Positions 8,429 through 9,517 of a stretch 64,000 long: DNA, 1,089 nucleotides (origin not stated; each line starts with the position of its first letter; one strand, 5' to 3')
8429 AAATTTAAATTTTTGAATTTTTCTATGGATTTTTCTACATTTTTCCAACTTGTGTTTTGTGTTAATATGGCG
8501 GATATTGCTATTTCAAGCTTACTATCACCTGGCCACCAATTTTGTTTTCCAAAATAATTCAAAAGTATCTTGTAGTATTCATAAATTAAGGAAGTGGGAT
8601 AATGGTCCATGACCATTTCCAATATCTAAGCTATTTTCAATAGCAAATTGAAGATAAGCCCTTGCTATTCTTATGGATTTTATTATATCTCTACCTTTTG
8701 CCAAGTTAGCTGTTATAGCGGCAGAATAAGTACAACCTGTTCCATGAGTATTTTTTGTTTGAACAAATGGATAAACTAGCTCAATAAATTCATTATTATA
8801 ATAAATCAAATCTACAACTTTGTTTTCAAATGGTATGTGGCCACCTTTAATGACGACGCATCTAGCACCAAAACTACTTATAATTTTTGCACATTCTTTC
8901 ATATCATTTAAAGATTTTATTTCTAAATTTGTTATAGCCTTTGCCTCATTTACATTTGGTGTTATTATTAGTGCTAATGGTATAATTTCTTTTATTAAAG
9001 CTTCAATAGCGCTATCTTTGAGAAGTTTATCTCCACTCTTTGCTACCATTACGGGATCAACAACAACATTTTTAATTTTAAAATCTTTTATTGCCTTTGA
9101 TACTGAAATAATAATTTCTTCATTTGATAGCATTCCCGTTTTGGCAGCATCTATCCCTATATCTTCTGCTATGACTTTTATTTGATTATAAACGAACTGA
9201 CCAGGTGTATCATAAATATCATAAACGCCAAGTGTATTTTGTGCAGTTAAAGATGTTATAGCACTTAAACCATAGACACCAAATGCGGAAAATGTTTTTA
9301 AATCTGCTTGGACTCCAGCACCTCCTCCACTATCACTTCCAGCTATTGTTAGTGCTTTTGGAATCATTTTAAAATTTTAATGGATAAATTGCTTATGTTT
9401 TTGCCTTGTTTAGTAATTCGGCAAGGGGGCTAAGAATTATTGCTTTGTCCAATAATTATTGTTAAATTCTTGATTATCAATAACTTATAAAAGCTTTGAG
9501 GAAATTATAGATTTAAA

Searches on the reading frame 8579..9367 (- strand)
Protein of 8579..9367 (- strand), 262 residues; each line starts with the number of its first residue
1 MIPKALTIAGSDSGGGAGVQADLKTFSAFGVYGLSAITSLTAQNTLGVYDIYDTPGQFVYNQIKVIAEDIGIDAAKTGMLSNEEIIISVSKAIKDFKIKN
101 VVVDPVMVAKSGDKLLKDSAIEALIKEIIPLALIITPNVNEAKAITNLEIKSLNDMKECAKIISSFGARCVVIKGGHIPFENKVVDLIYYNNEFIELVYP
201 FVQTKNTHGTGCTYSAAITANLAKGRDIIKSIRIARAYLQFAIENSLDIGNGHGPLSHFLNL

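Call 62: find_encoding_contigs(protein=window:8579-9367:-, flank=3000, max_places=10)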
Protein window:8579-9367:- (262 aa): 2 contigs read that carry it; 2 places shown.
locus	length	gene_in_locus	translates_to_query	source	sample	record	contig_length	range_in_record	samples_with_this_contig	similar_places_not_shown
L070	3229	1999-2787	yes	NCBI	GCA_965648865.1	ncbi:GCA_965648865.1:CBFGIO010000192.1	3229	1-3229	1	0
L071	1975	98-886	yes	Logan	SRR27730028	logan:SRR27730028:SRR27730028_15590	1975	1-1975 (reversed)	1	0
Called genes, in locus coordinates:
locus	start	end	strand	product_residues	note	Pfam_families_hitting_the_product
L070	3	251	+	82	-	?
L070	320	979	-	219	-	PF01548:DEDD_Tnp_IS110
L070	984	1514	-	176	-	-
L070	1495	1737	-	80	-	-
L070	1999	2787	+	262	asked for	PF08543:Phos_pyr_kin, PF00294:PfkB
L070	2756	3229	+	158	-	?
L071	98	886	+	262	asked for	PF08543:Phos_pyr_kin, PF00294:PfkB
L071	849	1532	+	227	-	PF00730:HhH-GPD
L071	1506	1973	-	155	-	?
